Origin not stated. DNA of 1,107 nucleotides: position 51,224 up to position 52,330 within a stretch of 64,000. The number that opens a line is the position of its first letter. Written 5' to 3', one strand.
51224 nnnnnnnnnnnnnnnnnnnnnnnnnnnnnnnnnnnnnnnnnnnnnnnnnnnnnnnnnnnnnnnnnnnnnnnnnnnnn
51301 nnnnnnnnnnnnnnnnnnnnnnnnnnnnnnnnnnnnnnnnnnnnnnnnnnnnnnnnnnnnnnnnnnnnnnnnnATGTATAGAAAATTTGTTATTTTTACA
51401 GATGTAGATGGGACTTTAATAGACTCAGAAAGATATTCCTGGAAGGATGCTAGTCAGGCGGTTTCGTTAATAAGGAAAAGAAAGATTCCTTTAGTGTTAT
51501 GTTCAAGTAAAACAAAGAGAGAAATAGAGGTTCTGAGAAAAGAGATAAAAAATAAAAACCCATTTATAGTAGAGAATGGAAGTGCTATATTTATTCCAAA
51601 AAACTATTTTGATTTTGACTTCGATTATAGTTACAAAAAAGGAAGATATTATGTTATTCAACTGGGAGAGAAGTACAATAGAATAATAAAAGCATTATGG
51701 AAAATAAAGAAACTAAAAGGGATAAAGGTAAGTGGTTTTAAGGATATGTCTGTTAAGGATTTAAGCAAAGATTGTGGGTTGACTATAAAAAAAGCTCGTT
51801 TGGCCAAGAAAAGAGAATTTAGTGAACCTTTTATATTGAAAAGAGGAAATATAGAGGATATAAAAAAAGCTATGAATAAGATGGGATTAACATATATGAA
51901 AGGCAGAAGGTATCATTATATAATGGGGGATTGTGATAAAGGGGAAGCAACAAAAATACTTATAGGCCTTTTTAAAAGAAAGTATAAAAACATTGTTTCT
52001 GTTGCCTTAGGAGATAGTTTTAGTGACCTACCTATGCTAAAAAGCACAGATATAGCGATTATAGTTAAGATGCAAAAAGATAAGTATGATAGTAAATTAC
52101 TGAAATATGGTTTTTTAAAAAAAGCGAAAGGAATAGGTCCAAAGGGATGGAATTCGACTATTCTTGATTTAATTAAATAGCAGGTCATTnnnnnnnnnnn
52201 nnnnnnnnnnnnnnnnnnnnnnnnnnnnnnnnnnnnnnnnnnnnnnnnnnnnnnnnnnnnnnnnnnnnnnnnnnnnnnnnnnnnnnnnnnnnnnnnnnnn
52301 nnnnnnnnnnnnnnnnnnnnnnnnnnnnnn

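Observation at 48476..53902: Glycosyl-phosphoglycerate synthase and phosphatase pair bracketed by two divergent GT3 glycogen-synthase-like paralogs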

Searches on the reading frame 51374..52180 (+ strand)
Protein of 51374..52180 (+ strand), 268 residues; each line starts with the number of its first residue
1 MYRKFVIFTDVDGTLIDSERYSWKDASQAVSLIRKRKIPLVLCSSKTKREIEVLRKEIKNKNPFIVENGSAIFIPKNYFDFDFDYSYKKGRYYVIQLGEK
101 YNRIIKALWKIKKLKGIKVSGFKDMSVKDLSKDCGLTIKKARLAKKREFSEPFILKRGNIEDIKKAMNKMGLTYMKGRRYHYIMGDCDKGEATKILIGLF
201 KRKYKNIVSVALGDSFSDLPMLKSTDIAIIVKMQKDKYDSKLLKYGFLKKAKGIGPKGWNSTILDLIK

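Call 3: search_protein_families(library=pfam, proteins=[window:51374-52180:+], max_evalue=0.01)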
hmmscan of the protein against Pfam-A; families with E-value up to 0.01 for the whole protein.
window:51374-52180:+ (268 aa): 4 families
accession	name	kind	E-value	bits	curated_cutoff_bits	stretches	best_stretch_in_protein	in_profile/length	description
PF08282.18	Hydrolase_3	-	1.7e-13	51.3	20.9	1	7-233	1-230/255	haloacid dehalogenase-like hydrolase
PF05116.19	S6PP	-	2.4e-05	24.5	20.3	0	4-63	2-61/247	Sucrose-6F-phosphate phosphohydrolase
PF13344.12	Hydrolase_6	-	0.00086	19.7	27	1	7-60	1-53/101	Haloacid dehalogenase-like hydrolase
PF00702.32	Hydrolase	-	0.00091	20.1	26.4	0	15-57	12-134/191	haloacid dehalogenase-like hydrolase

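Call 4: search_protein_families(library=ncbifam, proteins=[window:51374-52180:+], max_evalue=0.01)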
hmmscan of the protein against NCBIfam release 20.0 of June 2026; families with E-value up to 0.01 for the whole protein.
window:51374-52180:+ (268 aa): 20 families
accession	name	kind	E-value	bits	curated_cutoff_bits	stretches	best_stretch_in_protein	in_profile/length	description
TIGR02461.1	osmo_MPG_phos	equivalog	2.5e-67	227.3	244.35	1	6-231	1-226/227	mannosyl-3-phosphoglycerate phosphatase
TIGR01486.1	HAD-SF-IIB-MPGP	subfamily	3.4e-66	223.2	164.75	1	6-266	1-256/257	mannosyl-3-phosphoglycerate phosphatase family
NF001218.0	PRK00192.1-5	equivalog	4e-61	207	362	1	2-266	2-268/275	mannosyl-3-phosphoglycerate phosphatase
NF011072.0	PRK14502.1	equivalog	4e-59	200.6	762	1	4-267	416-690/694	bifunctional mannosyl-3-phosphoglycerate synthase/mannosyl-3 phosphoglycerate phosphatase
NF001216.0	PRK00192.1-2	equivalog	1.3e-52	178.9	353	1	4-267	6-261/275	mannosyl-3-phosphoglycerate phosphatase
TIGR02463.1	MPGP_rel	hypoth_equivalog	3.1e-48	164.4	282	1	6-232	1-216/216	mannosyl-3-phosphoglycerate phosphatase-related protein YedP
NF002976.0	PRK03669.1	equivalog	5.8e-45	153.8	315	1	4-262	7-263/271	mannosyl-3-phosphoglycerate phosphatase-related protein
NF001217.0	PRK00192.1-4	equivalog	5.9e-41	140.7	373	1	4-267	8-261/265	mannosyl-3-phosphoglycerate phosphatase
NF001215.0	PRK00192.1-1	equivalog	1.2e-28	100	488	1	7-248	9-241/265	mannosyl-3-phosphoglycerate phosphatase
NF009342.0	PRK12702.1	equivalog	4.3e-28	98.5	596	1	7-169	4-167/302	mannosyl-3-phosphoglycerate phosphatase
TIGR01487.1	Pglycolate_arch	equivalog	4.8e-17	62.5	122.75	2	6-143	3-137/215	phosphoglycolate phosphatase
TIGR01484.1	HAD-SF-IIB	subfamily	2.2e-16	60.6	41.8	1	7-231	2-221/221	HAD-IIB family hydrolase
TIGR01482.1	SPP-subfamily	subfamily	8.3e-16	58.2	107.15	1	7-232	1-191/225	sucrose-phosphate phosphatase subfamily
TIGR00099.1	Cof-subfamily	subfamily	4.7e-13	49.3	137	1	6-234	1-232/256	Cof-type HAD-IIB family hydrolase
NF002245.0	PRK01158.1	equivalog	2.1e-12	46.9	198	1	6-234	5-201/233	phosphoglycolate phosphatase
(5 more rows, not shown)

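Call 71: search_solved_structures(query=window:51374-52180:+, max_evalue=0.00001, show_alignments=1)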
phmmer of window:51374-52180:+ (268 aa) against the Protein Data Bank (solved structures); distinct sequences matched with E-value up to 0.00001: 3.
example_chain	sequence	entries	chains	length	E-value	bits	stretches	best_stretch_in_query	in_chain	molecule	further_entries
1wzc_A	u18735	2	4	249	4e-34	121.4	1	6-237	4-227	Mannosyl-3-phosphoglycerate phosphatase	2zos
3ztw_A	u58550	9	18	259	3e-32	115.3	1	6-231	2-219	MANNOSYL-3-PHOSPHOGLYCERATE PHOSPHATASE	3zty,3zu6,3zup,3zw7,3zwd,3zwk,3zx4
1xvi_A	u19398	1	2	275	3.9e-24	88.7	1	4-259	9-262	Putative mannosyl-3-phosphoglycerate phosphatase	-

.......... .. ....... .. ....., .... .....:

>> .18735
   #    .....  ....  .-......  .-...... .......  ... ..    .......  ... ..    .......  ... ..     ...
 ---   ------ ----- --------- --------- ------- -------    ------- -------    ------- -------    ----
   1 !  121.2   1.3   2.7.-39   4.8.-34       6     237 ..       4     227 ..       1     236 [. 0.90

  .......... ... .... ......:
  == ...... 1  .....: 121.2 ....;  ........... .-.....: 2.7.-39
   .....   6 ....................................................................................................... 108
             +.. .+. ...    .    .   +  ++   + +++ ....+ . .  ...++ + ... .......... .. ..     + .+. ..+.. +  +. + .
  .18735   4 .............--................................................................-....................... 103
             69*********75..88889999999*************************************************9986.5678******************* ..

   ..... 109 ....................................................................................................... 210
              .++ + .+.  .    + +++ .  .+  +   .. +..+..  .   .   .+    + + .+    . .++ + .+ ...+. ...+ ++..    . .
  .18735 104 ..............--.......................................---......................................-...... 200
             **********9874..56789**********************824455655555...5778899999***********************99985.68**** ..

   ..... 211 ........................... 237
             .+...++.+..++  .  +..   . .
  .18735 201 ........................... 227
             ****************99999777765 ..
